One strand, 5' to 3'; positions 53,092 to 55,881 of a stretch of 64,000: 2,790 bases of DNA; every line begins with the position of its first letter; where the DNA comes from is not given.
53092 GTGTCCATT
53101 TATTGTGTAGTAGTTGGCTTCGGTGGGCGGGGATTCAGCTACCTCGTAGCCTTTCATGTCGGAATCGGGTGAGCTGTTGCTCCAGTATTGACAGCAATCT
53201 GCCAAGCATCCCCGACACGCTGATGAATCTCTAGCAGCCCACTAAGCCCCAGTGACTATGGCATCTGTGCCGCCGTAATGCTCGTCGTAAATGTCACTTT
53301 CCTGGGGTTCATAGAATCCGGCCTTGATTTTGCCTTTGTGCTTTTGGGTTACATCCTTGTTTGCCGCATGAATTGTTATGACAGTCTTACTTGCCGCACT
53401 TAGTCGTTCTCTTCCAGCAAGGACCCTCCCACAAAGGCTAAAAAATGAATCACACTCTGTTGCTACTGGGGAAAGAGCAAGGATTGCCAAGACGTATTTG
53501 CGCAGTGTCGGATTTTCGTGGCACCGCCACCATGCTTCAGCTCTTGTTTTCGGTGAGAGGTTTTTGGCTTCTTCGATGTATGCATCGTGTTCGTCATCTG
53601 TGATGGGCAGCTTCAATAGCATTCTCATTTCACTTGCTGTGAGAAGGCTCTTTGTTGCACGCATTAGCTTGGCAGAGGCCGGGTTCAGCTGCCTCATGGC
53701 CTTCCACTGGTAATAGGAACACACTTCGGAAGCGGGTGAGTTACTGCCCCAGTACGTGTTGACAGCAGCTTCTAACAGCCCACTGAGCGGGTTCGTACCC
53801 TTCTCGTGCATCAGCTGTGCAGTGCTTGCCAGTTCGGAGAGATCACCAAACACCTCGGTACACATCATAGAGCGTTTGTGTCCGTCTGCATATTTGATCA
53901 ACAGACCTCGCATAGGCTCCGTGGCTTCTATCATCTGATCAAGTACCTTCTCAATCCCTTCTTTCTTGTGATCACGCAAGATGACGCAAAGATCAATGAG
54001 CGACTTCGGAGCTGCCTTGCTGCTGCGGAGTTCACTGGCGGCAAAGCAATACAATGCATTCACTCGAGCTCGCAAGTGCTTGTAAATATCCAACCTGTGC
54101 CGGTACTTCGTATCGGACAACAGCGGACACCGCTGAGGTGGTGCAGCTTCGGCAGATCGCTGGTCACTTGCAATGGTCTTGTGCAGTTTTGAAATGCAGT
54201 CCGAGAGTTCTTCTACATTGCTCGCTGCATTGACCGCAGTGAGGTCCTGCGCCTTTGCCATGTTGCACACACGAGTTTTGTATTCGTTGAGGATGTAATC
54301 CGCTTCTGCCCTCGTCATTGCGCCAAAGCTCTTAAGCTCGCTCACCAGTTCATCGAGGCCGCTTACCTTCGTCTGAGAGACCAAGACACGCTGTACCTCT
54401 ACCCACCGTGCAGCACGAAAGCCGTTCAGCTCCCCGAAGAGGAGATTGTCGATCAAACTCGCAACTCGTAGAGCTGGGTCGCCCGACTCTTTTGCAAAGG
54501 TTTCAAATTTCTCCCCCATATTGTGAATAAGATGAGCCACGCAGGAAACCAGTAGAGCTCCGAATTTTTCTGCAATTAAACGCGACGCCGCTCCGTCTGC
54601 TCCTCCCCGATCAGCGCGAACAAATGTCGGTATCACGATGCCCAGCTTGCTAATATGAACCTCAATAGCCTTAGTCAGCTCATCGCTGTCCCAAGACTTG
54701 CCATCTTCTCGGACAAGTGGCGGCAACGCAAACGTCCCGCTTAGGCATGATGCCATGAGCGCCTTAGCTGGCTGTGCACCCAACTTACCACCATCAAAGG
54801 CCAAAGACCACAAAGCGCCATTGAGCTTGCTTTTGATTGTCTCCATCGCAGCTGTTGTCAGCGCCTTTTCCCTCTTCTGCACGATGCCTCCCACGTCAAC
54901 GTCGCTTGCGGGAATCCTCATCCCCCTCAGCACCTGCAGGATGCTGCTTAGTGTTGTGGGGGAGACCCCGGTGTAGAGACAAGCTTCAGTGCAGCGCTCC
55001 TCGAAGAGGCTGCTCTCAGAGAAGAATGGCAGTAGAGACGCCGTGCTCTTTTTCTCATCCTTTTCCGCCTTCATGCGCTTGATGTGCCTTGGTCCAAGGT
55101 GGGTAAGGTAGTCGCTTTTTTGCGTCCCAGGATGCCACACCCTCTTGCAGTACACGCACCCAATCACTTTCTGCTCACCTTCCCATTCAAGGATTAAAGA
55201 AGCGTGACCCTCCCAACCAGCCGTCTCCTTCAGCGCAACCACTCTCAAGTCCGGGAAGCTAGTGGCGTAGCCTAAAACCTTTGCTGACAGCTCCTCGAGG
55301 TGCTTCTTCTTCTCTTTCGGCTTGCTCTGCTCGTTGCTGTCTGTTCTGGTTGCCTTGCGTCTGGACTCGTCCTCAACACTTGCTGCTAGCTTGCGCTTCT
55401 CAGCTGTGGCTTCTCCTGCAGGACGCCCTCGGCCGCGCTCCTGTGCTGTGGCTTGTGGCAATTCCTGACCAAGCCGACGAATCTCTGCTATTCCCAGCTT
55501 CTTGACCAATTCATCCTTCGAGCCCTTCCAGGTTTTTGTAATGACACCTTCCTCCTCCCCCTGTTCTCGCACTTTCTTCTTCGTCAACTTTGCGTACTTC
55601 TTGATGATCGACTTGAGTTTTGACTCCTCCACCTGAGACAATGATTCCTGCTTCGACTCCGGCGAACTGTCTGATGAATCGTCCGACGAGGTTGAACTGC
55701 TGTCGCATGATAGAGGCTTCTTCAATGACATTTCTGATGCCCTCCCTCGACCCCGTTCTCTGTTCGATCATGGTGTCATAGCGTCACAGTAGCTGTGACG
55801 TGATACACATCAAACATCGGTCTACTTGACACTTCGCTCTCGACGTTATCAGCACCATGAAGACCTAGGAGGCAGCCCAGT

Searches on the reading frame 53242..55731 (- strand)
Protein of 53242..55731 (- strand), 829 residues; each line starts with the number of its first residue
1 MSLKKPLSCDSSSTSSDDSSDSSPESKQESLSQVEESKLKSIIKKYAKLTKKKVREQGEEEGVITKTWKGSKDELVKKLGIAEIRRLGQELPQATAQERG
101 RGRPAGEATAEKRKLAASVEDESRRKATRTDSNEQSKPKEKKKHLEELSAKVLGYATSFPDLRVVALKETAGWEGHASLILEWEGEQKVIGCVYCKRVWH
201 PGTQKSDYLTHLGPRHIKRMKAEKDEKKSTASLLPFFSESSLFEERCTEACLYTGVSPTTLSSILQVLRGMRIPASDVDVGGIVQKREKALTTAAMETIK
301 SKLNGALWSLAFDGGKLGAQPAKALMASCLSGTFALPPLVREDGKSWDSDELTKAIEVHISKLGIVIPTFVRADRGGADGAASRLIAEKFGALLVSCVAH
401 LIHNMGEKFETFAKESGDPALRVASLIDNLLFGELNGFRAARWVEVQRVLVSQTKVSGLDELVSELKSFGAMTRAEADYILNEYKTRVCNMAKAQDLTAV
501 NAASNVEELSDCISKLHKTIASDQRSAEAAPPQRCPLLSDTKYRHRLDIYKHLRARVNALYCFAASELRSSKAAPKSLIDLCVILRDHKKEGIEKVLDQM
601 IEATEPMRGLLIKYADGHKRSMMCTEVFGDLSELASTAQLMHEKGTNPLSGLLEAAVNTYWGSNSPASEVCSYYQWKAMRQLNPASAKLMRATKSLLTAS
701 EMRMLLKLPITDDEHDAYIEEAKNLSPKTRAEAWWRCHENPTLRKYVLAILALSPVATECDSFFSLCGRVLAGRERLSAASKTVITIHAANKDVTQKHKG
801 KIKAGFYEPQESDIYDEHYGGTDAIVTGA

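Call 5: search_protein_families(library=pfam, max_evalue=1, proteins=[window:53242-55731:-])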
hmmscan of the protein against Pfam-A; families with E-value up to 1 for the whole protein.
window:53242-55731:- (829 aa): 1 family
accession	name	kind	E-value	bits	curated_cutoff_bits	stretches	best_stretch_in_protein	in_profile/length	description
PF05699.19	Dimer_Tnp_hAT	-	0.13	12.5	21.4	1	715-772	2-63/84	hAT family C-terminal dimerisation region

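Call 29: list_cluster_members(proteins=[window:53242-55731:-, window:12459-15845:+, window:49872-50270:-, window:52044-52745:-, window:47437-48639:+, window:1817-7288:+])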
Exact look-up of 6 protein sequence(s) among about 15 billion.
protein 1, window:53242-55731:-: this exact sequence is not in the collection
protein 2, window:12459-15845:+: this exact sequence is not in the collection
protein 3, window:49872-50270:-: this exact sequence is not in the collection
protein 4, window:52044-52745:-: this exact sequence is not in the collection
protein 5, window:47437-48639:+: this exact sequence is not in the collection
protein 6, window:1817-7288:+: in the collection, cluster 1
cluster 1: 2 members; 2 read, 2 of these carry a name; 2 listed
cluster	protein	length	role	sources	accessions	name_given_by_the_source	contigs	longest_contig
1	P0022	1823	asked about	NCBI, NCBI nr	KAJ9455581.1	hypothetical protein DIPPA_33973 [Diplonema papillatum]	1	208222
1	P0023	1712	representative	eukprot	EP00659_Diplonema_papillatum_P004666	gene4666-7163_t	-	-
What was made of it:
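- ORF 1817-7288 is an exact match to KAJ9455581.1 of D. papillatum (call 29).
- Tried and rejected: Exact look-ups of the A and B ORFs in the protein collection found them absent (call 29), so other copies in the D. papillatum genome could not be fetched.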

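Call 82: search_protein_families(library=ncbifam, max_evalue=0.01, proteins=[window:53242-55731:-])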
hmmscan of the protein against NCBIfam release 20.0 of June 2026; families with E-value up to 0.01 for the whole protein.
window:53242-55731:- (829 aa): 0 families
